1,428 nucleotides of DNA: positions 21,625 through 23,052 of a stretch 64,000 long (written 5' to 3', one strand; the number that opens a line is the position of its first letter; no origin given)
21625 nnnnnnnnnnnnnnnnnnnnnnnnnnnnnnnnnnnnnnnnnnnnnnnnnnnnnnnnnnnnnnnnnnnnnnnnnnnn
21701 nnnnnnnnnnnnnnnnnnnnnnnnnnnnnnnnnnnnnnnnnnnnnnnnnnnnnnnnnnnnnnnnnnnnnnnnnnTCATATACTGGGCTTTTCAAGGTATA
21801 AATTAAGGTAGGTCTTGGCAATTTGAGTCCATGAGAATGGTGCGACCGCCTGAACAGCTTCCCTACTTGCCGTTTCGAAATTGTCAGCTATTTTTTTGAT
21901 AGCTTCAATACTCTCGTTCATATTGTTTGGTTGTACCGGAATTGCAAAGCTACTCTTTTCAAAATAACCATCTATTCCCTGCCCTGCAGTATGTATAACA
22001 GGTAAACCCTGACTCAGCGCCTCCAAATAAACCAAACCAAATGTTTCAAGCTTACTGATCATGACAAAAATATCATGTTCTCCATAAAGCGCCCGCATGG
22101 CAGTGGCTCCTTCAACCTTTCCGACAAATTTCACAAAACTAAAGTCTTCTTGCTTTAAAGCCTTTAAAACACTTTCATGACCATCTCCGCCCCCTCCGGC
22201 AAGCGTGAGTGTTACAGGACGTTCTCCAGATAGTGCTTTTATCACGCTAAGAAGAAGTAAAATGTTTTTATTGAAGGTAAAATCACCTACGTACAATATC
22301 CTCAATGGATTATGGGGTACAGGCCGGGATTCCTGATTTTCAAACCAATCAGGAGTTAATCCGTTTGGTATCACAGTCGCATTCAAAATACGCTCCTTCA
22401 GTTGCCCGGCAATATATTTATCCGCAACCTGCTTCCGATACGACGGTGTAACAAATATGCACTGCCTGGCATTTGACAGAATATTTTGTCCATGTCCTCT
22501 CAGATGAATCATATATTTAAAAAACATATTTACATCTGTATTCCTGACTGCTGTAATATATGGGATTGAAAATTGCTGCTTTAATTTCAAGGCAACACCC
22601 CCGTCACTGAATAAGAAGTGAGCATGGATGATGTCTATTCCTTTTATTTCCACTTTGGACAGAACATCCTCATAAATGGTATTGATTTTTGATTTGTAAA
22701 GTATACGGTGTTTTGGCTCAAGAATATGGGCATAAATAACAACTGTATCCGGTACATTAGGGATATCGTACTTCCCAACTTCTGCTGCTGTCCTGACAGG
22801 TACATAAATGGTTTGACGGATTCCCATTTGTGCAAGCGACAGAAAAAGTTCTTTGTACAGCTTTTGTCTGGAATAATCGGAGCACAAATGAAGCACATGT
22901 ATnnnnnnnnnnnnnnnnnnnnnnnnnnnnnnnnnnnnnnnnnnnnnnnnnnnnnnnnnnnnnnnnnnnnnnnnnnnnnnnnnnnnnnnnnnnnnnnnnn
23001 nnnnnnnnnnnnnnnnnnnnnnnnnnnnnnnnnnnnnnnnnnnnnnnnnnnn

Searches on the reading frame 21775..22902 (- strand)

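Call 68: search_protein_families(library=pfam, proteins=[window:21775-22902:-], max_evalue=0.00001)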
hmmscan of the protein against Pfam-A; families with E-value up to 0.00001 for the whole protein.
window:21775-22902:- (375 aa): 4 families
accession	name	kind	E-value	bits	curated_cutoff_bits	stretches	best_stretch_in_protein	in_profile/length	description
PF00534.26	Glycos_transf_1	-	6.8e-21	75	26.4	1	189-345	5-162/172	Glycosyl transferases group 1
PF13692.12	Glyco_trans_1_4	-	2.3e-19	70.5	27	1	201-341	3-142/142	Glycosyl transferases group 1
PF20706.3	GT4-conflict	-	2.3e-09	37.1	26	1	185-352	185-368/385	Family 4 Glycosyltransferase in conflict systems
PF13439.12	Glyco_transf_4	-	4.9e-07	30.4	28.5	1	19-183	11-167/170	Glycosyltransferase Family 4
